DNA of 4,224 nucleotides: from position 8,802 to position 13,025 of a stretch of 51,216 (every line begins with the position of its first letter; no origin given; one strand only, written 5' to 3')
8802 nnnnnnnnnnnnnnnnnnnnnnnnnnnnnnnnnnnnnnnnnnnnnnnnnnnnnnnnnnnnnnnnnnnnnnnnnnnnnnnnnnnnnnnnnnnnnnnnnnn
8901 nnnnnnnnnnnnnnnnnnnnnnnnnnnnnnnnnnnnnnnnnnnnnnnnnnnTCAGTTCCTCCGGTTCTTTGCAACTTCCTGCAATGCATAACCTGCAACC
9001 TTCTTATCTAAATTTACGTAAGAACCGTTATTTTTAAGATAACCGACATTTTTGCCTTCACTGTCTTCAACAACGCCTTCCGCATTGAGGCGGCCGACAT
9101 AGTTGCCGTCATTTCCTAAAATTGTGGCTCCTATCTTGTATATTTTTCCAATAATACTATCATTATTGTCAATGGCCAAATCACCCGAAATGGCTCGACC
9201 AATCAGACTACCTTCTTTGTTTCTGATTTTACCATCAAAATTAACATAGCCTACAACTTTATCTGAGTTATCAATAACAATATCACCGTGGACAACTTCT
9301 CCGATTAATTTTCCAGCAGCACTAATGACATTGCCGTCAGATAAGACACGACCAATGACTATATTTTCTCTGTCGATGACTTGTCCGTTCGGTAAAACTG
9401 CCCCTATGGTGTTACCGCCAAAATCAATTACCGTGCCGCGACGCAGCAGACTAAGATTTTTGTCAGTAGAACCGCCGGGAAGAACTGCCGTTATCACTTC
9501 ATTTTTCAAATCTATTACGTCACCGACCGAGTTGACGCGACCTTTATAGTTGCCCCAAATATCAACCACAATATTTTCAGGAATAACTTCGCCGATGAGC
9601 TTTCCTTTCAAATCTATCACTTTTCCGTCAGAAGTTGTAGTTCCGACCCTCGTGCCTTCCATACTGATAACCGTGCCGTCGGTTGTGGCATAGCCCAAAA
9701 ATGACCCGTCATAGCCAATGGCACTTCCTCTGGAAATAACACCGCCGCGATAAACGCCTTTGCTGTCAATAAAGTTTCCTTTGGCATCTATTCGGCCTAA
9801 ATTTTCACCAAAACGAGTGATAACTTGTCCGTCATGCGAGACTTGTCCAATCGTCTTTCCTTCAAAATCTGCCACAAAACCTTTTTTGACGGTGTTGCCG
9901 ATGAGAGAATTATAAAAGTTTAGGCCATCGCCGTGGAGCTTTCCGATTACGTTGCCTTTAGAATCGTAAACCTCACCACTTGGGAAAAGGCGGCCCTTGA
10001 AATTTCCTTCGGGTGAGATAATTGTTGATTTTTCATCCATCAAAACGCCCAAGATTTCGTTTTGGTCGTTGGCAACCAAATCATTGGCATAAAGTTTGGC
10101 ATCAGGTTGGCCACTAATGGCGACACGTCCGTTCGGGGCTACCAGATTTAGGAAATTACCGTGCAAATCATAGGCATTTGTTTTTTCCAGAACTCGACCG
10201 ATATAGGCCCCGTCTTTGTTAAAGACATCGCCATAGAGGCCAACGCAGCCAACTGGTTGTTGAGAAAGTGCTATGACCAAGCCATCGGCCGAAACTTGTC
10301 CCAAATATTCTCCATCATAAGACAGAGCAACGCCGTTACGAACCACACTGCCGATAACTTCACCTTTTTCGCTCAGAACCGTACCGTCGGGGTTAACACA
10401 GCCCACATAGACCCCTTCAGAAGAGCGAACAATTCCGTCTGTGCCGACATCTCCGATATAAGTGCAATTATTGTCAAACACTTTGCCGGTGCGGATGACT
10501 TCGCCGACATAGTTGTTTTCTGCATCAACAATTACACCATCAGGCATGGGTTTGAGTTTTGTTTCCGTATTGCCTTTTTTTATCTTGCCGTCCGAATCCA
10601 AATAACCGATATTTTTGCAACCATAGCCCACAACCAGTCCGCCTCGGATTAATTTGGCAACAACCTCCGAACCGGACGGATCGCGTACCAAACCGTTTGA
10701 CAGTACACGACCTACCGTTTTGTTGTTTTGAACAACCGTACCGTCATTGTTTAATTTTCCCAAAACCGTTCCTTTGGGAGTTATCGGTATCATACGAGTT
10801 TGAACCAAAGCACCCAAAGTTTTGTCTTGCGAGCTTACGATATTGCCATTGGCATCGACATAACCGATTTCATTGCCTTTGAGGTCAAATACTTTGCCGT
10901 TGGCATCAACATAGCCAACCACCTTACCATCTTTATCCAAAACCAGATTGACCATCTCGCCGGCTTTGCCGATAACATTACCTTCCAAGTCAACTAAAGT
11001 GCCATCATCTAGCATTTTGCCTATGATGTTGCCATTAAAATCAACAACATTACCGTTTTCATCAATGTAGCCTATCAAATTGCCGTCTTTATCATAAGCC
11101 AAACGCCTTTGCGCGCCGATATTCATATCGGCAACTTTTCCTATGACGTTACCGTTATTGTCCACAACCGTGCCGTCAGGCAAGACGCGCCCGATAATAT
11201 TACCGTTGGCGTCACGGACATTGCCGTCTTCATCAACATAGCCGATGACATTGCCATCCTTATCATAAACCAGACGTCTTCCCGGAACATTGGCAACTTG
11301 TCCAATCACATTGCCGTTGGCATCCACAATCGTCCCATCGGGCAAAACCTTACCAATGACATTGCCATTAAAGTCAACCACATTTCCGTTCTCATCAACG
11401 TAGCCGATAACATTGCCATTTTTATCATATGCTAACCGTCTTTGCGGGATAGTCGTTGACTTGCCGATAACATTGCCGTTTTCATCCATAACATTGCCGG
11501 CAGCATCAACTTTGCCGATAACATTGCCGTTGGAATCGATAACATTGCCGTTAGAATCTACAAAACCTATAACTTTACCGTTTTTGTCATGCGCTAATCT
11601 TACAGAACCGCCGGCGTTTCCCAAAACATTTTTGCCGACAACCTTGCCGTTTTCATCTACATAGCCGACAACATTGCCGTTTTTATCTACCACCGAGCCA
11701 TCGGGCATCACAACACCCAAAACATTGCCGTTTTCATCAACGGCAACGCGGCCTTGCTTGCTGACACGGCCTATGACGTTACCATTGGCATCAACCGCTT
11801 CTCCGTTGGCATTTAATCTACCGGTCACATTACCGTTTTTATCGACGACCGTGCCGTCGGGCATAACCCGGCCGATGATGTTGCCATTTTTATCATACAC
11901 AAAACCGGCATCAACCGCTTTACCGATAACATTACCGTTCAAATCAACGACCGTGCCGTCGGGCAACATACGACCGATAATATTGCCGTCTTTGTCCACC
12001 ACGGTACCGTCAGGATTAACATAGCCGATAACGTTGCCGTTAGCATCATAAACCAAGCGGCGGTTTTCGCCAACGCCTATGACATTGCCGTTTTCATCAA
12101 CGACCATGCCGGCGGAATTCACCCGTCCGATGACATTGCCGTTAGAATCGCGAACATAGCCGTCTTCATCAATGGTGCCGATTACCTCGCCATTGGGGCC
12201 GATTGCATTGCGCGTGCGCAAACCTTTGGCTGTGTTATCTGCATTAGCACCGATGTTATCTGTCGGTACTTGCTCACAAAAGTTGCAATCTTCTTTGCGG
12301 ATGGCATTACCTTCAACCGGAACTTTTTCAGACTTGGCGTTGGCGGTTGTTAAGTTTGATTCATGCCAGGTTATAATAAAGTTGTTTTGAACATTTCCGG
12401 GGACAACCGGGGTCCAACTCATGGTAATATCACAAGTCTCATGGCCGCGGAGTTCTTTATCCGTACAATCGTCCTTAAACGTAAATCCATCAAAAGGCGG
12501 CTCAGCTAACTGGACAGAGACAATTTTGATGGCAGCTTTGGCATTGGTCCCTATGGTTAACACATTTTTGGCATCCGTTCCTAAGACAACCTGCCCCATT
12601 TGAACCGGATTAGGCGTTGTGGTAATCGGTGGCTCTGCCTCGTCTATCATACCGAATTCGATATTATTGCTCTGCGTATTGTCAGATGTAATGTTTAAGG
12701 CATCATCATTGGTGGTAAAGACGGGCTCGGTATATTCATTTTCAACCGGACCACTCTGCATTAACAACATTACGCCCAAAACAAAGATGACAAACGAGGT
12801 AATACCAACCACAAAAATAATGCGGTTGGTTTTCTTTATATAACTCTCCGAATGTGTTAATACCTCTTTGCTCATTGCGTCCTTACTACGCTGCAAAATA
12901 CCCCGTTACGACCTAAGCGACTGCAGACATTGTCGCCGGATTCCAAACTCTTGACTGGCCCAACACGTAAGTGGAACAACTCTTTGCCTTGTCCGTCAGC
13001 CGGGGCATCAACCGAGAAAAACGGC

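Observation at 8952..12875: Second giant protein made of the same repeat, inserted between virB9 and virB10 and translationally coupled to virB9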

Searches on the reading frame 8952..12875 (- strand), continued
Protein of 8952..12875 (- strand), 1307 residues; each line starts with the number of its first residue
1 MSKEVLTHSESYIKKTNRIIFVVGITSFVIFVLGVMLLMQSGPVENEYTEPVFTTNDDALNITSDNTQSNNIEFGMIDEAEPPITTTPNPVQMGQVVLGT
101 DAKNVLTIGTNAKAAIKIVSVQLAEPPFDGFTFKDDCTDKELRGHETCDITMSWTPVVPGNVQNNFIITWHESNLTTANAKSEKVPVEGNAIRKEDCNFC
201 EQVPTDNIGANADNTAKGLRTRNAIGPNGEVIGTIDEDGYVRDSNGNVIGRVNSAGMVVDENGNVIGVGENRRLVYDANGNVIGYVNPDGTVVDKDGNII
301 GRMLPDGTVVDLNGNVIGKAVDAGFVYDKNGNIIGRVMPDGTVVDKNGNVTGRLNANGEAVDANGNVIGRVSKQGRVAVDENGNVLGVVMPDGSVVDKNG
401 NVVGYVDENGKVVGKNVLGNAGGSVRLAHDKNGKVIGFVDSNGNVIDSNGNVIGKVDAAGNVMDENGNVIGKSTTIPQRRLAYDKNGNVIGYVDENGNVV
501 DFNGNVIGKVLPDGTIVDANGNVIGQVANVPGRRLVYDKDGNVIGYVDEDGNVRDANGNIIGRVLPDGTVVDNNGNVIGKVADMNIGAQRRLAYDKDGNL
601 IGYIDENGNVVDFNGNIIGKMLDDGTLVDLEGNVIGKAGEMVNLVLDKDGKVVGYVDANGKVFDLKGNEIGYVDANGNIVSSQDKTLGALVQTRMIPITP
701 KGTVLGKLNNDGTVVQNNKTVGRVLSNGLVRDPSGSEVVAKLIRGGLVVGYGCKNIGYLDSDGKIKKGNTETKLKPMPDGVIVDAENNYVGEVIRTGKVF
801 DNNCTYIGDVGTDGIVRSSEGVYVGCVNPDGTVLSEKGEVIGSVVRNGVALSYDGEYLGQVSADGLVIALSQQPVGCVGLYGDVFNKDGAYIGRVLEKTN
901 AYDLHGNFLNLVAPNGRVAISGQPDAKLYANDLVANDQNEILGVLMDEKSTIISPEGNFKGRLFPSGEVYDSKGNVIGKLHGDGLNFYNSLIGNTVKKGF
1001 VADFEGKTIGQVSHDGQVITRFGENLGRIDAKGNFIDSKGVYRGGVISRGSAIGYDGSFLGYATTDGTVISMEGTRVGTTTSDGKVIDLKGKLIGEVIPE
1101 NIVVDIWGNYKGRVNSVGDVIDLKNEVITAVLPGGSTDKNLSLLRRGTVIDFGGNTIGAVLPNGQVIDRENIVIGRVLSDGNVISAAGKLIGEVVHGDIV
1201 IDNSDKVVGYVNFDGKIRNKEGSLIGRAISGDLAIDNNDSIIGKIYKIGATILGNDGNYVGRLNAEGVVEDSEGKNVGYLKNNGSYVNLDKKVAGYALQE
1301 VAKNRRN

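Call 14: find_encoding_contigs(protein=P0007, flank=10000, max_places=2)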
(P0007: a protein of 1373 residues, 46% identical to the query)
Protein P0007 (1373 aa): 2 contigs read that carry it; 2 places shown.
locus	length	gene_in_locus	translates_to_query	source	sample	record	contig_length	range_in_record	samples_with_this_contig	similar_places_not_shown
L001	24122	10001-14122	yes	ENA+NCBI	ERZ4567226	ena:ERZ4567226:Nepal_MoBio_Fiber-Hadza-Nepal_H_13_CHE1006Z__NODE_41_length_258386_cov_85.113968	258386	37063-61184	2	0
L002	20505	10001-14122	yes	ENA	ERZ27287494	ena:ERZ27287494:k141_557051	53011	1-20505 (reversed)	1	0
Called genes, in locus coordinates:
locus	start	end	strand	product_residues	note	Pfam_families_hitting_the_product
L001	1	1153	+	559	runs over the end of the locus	-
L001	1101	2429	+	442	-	-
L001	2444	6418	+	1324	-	-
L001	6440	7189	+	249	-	PF04335:VirB8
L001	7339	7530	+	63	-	-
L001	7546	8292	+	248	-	PF04335:VirB8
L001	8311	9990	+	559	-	-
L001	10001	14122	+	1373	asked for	PF05593:RHS_repeat (faint), PF21785:Bflower_2, PF12396:DUF3659 (weak), PF21785:Bflower_2, PF21784:Bflower (weak), PF21785:Bflower_2, PF21784:Bflower (weak)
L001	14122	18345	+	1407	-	PF12396:DUF3659 (faint), PF21784:Bflower (faint), PF21785:Bflower_2, PF03743:TrbI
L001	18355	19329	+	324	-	PF00437:T2SSE, PF01580:FtsK_SpoIIIE (faint)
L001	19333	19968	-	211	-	PF03193:RsgA_GTPase (weak), PF00009:GTP_EFTU (faint), PF01926:MMR_HSR1, PF02421:FeoB_N (weak)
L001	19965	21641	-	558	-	PF14849:YidC_periplas, PF02096:60KD_IMP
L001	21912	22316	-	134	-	PF00825:Ribonuclease_P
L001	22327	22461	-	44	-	PF00468:Ribosomal_L34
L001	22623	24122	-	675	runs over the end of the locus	PF00535:Glycos_transf_2 (weak), PF13506:Glyco_transf_21 (weak), PF13632:Glyco_trans_2_3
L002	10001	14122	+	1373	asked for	PF05593:RHS_repeat (faint), PF21785:Bflower_2, PF12396:DUF3659 (weak), PF21785:Bflower_2, PF21784:Bflower (weak), PF21785:Bflower_2, PF21784:Bflower (weak)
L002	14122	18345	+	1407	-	PF12396:DUF3659 (faint), PF21784:Bflower (faint), PF21785:Bflower_2, PF03743:TrbI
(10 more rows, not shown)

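Call 15: find_encoding_contigs(protein=P0002, flank=10000, max_places=2)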
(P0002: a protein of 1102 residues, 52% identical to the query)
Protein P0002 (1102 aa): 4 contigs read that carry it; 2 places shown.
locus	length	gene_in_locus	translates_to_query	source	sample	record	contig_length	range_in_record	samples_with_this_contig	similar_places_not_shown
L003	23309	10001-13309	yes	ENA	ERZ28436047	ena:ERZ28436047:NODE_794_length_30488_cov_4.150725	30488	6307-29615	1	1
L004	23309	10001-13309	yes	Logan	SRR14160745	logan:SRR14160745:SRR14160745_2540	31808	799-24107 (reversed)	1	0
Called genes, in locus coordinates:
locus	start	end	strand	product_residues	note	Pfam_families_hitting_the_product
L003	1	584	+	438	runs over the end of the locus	-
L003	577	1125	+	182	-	-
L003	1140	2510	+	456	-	-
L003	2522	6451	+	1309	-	-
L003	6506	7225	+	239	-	PF04335:VirB8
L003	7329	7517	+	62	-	-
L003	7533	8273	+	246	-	PF04335:VirB8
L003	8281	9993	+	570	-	PF03524:CagX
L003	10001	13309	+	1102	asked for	PF05593:RHS_repeat (faint), PF12396:DUF3659 (faint), PF21785:Bflower_2, PF21784:Bflower (weak), PF21785:Bflower_2 (weak)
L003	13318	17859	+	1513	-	PF12396:DUF3659 (faint), PF21784:Bflower (faint), PF21785:Bflower_2, PF03743:TrbI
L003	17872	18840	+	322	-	PF00437:T2SSE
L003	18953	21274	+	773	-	-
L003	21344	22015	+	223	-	-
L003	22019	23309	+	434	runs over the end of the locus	-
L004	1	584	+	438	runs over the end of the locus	-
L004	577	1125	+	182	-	-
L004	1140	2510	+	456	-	-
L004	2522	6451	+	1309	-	-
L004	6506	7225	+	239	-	PF04335:VirB8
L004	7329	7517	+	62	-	-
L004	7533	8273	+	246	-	PF04335:VirB8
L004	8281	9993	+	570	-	PF03524:CagX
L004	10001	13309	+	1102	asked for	PF05593:RHS_repeat (faint), PF12396:DUF3659 (faint), PF21785:Bflower_2, PF21784:Bflower (weak), PF21785:Bflower_2 (weak)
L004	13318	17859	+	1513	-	PF12396:DUF3659 (faint), PF21784:Bflower (faint), PF21785:Bflower_2, PF03743:TrbI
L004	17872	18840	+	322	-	PF00437:T2SSE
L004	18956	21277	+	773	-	-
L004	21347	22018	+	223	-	-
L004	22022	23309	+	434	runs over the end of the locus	-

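Call 16: find_encoding_contigs(protein=P0037, flank=10000, max_places=2)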
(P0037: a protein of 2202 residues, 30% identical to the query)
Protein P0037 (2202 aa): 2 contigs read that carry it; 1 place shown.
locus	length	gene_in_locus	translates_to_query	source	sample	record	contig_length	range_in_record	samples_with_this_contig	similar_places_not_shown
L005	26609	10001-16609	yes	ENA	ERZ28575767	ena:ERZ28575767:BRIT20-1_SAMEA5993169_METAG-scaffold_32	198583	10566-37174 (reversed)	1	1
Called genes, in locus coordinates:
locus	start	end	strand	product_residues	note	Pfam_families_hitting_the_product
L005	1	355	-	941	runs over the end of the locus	PF02739:5_3_exonuc_N, PF01367:5_3_exonuc, PF01612:DNA_pol_A_exo1, PF00476:DNA_pol_A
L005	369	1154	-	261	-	PF01066:CDP-OH_P_transf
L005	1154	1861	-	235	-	PF02666:PS_Dcarbxylase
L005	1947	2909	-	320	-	PF19077:Big_13 (faint), PF17936:Big_6 (faint), PF01476:LysM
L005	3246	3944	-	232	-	PF12697:Abhydrolase_6, PF00561:Abhydrolase_1, PF12146:Hydrolase_4 (weak)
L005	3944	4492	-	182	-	PF00857:Isochorismatase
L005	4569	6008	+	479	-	PF00270:DEAD, PF04851:ResIII, PF00271:Helicase_C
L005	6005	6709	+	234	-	PF02230:Abhydrolase_2, PF01738:DLH (faint), PF00326:Peptidase_S9 (faint), PF00756:Esterase (weak)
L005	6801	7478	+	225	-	PF04335:VirB8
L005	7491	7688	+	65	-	-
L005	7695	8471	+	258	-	PF04335:VirB8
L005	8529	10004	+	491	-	PF03524:CagX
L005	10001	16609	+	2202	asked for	PF21784:Bflower (faint), PF05593:RHS_repeat (faint), PF12396:DUF3659 (faint), PF21785:Bflower_2, PF03743:TrbI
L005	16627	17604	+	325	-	PF00437:T2SSE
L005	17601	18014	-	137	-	PF07309:FlaF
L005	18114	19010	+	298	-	-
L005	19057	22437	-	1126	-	PF07690:MFS_1, PF01553:Acyltransferase, PF00501:AMP-binding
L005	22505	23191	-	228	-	PF00072:Response_reg, PF00486:Trans_reg_C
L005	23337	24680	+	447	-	PF00006:ATP-synt_ab, PF18269:T3SS_ATPase_C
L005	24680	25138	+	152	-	PF02050:FliJ (weak)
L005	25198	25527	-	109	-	PF07309:FlaF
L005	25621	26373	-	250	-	PF02107:FlgH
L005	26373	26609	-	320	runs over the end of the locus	PF08666:SAF, PF13144:ChapFlgA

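Call 44: search_solved_structures(query=window:8952-12875:-, max_evalue=0.01, show_alignments=0)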
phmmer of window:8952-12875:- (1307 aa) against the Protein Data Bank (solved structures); distinct sequences matched with E-value up to 0.01: 0.

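Call 73: search_protein_families(library=ncbifam, proteins=[window:8952-12875:-], max_evalue=0.01)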
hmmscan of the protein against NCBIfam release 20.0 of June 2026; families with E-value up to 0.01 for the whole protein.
window:8952-12875:- (1307 aa): 3 families
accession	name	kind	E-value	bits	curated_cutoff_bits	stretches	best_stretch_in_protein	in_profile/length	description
TIGR01643.1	YD_repeat_2x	repeat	5e-21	74.3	15.8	0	537-568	1-36/42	YD repeat-containing protein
NF012200.0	choice_anch_D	domain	5.3e-05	23.7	45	1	77-168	10-101/108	choice-of-anchor D domain-containing protein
NF041261.1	RHS_core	equivalog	0.008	14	2000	0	333-624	418-675/1261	RHS element core protein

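Call 75: find_encoding_contigs(protein=P0083, flank=7000, max_places=1)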
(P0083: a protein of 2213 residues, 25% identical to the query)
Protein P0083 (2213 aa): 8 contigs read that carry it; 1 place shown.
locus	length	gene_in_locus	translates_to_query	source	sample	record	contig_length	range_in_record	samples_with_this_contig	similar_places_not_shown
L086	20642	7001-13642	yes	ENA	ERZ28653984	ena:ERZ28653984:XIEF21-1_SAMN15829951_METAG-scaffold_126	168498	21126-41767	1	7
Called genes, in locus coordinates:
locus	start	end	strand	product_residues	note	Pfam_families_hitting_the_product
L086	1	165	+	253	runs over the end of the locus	-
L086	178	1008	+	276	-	-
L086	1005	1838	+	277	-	-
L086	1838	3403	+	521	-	-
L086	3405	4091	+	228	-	PF04335:VirB8 (weak)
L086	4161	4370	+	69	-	-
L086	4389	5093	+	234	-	PF04335:VirB8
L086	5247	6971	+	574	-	PF03524:CagX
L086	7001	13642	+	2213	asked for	PF21784:Bflower (faint), PF21785:Bflower_2 (weak), PF12396:DUF3659 (weak), PF03743:TrbI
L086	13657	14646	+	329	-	PF00437:T2SSE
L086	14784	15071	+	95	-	-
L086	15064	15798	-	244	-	PF08534:Redoxin, PF00578:AhpC-TSA, PF10417:1-cysPrx_C (weak)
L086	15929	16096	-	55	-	PF00471:Ribosomal_L33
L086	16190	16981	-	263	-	-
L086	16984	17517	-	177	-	PF14316:DUF4381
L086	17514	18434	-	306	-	PF01882:DUF58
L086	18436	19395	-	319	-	PF20030:bpMoxR, PF07726:AAA_3, PF07728:AAA_5, PF17863:AAA_lid_2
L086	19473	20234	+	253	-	-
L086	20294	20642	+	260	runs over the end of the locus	PF02673:BacA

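Call 76: find_encoding_contigs(protein=P0046, flank=7000, max_places=1)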
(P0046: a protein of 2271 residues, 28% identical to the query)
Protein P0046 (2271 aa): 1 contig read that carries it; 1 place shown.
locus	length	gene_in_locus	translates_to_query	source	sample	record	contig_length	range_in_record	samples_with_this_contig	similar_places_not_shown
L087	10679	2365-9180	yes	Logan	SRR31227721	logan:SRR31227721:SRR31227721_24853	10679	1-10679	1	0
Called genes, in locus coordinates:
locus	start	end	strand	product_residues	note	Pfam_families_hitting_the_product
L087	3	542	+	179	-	?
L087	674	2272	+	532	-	PF03524:CagX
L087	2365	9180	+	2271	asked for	PF12396:DUF3659 (faint), PF21785:Bflower_2, PF21784:Bflower (weak), PF21785:Bflower_2 (weak), PF03743:TrbI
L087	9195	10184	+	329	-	PF00437:T2SSE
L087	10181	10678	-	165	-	?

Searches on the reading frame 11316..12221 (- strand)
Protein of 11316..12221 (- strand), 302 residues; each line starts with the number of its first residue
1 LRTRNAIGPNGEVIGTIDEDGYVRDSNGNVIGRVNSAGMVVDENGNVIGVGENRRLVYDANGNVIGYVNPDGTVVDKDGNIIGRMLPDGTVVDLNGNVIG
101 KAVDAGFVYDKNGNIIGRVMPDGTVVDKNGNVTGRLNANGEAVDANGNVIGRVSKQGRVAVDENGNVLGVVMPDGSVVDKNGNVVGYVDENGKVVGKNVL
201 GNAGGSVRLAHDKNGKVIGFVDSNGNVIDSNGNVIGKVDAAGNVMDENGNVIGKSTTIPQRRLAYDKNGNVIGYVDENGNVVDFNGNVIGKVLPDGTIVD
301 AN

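Call 71: predict_structure(alignment_id=A5)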
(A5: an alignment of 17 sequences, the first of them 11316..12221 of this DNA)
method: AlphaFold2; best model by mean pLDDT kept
length: 302 residues; sequences in the alignment: 17
mean_pLDDT: 83.0   pTM: 0.48
mean pLDDT of the five models: 83.0, 79.9, 78.5, 77.1, 69.6
residues with pLDDT >= 90: 69; 70-90: 201; 50-70: 31; < 50: 1
segments of 3 or more residues with pLDDT < 50: none
pLDDT, mean of each block of 10 residues (from residue 1): 72 82 89 82 86 84 85 85 88 92 82 74 83 87 89 73 77 74 71 68 87 88 90 91 92 82 85 88 88 80 63
secondary structure, 60 per line:
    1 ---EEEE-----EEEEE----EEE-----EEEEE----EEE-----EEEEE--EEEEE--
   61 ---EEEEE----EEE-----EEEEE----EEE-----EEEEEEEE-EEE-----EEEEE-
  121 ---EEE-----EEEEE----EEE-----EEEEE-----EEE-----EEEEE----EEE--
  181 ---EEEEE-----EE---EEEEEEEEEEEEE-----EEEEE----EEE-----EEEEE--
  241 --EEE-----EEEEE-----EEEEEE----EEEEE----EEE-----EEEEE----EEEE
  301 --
elements in order: E4-7 E13-17 E22-24 E30-34 E39-41 E47-51 E54-58 E64-68 E73-75 E81-85 E90-92 E98-105 E107-109 E115-119 E124-126 E132-136 E141-143 E149-153 E159-161 E167-171 E176-178 E184-188 E199-211 E217-221 E226-228 E234-238 E243-245 E251-255 E261-266 E271-275 E280-282 E288-292 E297-300

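Call 74: fold_search(model_id=the predicted structure, library=pdb)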
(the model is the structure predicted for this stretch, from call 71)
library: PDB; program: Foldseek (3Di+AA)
matches with E <= 10: 1225; with E <= 0.001: 52
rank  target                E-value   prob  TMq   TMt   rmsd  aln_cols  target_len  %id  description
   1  8qja_A                1.1e-13  0.82  0.10  0.04  23.1       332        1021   17  T6SS-linked Rhs repeat protein - Advenella mimigardefordensis VgrG-Rhs core (released 2024-09-25)
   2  8uxt                  1.5e-13  0.60  0.09  0.03  25.0       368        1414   16  Acinetobacter baumannii Tse15 Rhs effector, toxin cleavage mutant (D1369N, D1391N) (released 2024-10-09)
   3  8qja_B                3.5e-13  0.72  0.10  0.05  23.6       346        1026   20  T6SS-linked Rhs repeat protein - Advenella mimigardefordensis VgrG-Rhs core (released 2024-09-25)
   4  8qja_C                5.2e-13  0.75  0.10  0.04  22.5       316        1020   18  T6SS-linked Rhs repeat protein - Advenella mimigardefordensis VgrG-Rhs core (released 2024-09-25)
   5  8qja_D                1.5e-12  0.69  0.10  0.04  23.1       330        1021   17  T6SS-linked Rhs repeat protein - Advenella mimigardefordensis VgrG-Rhs core (released 2024-09-25)
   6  8jb5                  1.6e-10  0.35  0.10  0.03  29.4       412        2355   14  The cryo-EM structure of Paeniclostridium sordellii lethal toxin (TcsL) (released 2023-12-13)
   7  8x2i                  3.0e-10  0.30  0.10  0.03  30.1       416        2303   13  Cryo-EM structure of the TcsL at pH 5.0 in its open conformation (released 2023-12-13)
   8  8qjc                  4.1e-10  0.35  0.10  0.05  22.1       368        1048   13  T6SS-linked Rhs repeat protein - Salmonella bongori Rhs-core domain with toxin domain (released 2024-09-25)
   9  7awy                  1.3e-09  0.28  0.11  0.10  20.8       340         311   15  Crystal structure of the computationally designed Scone-R protein (released 2021-01-13)
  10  4igl_B                4.5e-09  0.21  0.10  0.06  22.9       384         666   14  Structure of the RHS-repeat containing BC component of the secreted ABC toxin complex from Yersinia entomophaga (released 2013-08-07)
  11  6t18_A                1.0e-08  0.21  0.10  0.04  17.1       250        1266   19  ASR Alternansucrase in complex with oligoalternan (released 2020-06-17)
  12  4igl_D                1.2e-08  0.18  0.10  0.06  22.8       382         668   14  Structure of the RHS-repeat containing BC component of the secreted ABC toxin complex from Yersinia entomophaga (released 2013-08-07)
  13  5kis_B                2.2e-08  0.20  0.11  0.05  22.6       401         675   13  YenB/RHS2 complex (released 2017-08-09)
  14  6sue_F                4.4e-07  0.12  0.12  0.03  24.3       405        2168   12  Structure of Photorhabdus luminescens Tc holotoxin pore, Mutation TccC3-D651A (released 2019-11-06)
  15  3llp_A                7.5e-07  0.13  0.13  0.10  18.1       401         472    8  1.8 Angstrom human fascin 1 crystal structure (released 2010-04-07)
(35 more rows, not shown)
